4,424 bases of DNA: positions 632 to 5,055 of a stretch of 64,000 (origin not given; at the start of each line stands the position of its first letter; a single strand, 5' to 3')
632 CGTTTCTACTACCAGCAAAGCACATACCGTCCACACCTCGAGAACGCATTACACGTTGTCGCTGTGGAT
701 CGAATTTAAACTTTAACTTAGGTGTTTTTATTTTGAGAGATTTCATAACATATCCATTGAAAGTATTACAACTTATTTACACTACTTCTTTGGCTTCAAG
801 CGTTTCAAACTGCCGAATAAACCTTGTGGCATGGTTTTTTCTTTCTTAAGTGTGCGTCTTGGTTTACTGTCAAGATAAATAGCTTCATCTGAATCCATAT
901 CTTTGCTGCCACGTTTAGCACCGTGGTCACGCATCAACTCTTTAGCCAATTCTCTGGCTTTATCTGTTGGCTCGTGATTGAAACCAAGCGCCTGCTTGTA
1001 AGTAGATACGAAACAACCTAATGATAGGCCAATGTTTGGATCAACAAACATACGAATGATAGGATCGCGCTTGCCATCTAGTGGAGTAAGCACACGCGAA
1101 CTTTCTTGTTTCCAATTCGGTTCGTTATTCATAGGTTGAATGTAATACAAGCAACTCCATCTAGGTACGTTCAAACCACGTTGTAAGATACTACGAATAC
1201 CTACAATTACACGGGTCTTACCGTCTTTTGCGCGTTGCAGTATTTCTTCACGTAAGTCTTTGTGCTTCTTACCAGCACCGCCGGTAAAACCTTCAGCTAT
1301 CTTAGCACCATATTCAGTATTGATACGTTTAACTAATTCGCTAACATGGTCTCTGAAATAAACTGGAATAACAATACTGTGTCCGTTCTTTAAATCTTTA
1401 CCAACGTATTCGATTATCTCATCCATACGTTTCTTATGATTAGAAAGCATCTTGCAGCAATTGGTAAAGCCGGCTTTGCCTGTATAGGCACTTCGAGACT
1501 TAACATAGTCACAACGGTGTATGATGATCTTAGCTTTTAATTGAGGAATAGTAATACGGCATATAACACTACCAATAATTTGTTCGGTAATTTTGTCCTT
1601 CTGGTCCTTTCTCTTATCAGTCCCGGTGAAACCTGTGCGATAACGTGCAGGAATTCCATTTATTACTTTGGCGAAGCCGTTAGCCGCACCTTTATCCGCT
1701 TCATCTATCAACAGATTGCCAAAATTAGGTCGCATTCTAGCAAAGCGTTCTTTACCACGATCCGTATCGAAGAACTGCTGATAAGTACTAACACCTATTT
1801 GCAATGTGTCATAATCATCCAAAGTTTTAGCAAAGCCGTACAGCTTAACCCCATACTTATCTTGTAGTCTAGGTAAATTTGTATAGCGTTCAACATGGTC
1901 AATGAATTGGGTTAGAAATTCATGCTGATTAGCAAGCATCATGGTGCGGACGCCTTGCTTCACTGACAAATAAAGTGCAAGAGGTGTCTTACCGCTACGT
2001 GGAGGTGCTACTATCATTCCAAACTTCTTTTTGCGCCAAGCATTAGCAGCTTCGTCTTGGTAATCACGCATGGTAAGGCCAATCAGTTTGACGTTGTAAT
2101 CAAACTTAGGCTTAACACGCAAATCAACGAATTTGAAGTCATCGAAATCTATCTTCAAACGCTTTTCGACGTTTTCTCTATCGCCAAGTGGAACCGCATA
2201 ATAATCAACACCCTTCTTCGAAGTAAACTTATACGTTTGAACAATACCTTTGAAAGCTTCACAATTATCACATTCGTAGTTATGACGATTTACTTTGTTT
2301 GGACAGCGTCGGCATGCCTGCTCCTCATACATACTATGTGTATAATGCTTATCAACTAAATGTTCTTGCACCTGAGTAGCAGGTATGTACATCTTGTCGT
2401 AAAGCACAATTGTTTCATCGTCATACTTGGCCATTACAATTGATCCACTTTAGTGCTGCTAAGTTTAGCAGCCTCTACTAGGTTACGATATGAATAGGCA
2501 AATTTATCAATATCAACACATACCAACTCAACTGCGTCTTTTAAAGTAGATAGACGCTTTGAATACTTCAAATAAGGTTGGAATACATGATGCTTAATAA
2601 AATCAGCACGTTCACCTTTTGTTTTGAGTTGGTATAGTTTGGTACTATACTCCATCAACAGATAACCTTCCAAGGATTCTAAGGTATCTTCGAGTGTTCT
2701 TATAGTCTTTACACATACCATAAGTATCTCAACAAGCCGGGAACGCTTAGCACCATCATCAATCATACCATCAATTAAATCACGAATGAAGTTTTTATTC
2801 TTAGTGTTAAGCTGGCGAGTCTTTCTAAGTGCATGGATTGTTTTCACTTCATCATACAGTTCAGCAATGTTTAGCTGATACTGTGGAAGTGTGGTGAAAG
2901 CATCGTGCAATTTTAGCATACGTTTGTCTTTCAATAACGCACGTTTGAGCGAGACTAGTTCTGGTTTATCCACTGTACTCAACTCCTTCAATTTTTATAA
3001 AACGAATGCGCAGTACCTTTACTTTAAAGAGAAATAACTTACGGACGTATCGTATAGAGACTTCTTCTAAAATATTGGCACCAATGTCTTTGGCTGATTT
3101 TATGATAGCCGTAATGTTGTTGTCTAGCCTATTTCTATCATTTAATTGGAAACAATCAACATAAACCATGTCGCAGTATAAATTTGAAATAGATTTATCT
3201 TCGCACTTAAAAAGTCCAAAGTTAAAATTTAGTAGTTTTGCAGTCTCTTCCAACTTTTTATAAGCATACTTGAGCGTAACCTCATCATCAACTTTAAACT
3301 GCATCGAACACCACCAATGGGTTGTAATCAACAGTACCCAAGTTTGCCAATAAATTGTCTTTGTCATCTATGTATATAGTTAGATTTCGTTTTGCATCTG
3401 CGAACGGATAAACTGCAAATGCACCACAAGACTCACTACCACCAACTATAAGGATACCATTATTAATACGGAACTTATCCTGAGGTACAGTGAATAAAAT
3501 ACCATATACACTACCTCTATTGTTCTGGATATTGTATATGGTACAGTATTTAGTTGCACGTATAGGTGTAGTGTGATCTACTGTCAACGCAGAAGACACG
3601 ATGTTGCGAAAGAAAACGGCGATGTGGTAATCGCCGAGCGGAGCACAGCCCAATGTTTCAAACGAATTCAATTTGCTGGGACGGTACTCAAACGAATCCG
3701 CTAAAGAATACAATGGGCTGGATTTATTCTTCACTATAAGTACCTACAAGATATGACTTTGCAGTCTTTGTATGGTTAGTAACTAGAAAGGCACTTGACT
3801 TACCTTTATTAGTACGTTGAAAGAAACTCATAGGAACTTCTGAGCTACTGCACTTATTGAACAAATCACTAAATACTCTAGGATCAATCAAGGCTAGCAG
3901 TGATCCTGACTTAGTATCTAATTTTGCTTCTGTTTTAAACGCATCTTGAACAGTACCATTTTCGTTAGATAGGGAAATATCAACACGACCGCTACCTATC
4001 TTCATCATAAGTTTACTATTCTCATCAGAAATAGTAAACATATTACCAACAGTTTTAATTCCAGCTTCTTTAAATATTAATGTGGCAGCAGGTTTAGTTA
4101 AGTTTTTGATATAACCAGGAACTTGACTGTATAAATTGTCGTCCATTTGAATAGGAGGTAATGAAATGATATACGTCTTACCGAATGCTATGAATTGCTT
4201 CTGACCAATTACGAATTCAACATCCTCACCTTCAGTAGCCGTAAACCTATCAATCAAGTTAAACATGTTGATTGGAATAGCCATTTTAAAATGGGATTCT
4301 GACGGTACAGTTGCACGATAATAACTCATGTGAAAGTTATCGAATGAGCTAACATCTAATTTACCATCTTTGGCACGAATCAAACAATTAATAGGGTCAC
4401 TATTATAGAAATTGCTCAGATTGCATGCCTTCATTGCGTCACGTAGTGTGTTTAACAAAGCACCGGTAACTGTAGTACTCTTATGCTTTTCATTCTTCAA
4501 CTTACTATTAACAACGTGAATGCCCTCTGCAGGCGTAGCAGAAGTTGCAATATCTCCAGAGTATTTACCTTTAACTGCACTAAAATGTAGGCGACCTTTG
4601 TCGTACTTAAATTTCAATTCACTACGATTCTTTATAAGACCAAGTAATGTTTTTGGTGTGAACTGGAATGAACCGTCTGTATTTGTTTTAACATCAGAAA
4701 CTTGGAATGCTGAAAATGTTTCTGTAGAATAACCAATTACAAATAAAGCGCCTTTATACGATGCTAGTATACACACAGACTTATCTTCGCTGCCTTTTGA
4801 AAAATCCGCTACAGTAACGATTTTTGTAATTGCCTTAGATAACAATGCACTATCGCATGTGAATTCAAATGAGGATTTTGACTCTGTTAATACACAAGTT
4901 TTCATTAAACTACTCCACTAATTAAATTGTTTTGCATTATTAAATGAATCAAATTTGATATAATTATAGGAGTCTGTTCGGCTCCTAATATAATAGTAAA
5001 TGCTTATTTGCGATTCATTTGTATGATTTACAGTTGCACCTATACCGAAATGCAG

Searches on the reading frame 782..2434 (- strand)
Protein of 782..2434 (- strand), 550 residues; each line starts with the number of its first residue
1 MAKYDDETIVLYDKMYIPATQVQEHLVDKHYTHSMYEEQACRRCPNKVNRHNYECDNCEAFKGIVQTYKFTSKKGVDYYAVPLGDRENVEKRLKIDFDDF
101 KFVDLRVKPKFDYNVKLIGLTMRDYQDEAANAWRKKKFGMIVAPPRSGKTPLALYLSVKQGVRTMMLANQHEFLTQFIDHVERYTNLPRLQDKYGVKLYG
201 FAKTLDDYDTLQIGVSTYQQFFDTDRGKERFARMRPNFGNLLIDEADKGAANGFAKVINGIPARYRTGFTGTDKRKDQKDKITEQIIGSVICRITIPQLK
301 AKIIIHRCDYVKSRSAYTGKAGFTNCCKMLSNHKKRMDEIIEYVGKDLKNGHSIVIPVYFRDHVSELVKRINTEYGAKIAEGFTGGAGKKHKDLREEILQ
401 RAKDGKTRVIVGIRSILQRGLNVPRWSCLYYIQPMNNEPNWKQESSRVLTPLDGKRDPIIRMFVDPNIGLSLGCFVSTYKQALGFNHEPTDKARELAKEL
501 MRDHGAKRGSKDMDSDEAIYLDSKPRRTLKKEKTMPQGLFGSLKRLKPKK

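Call 16: search_protein_families(library=phrogs, proteins=[window:782-2434:-], max_evalue=0.00001)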
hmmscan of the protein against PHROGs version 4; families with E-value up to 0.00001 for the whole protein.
window:782-2434:- (550 aa): 2 families
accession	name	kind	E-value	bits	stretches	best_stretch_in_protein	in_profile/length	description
phrog_16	-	DNA, RNA and nucleotide metabolism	6.5e-46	158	1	78-487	239-609/986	DNA helicase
phrog_9690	-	DNA, RNA and nucleotide metabolism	5.3e-10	39.8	1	237-455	40-260/306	DNA helicase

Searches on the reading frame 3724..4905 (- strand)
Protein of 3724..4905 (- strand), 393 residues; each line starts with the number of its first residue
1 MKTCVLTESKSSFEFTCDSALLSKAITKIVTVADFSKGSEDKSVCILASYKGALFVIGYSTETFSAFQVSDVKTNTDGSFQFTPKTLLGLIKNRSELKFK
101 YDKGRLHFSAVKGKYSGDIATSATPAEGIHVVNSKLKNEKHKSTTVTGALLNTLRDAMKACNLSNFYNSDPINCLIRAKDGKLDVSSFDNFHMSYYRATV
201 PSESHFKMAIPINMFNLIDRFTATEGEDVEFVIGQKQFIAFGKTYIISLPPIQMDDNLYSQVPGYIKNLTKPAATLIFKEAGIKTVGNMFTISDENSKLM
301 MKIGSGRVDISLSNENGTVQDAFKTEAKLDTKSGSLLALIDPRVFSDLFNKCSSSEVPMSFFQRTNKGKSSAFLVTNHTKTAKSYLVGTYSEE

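Call 16: search_protein_families(library=phrogs, proteins=[window:3724-4905:-], max_evalue=0.00001)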
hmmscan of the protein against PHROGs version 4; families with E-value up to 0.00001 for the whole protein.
window:3724-4905:- (393 aa): 1 family
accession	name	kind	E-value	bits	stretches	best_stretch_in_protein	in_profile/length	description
phrog_947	-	DNA, RNA and nucleotide metabolism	1.4e-20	74.6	1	12-362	2-340/368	DNA polymerase processivity factor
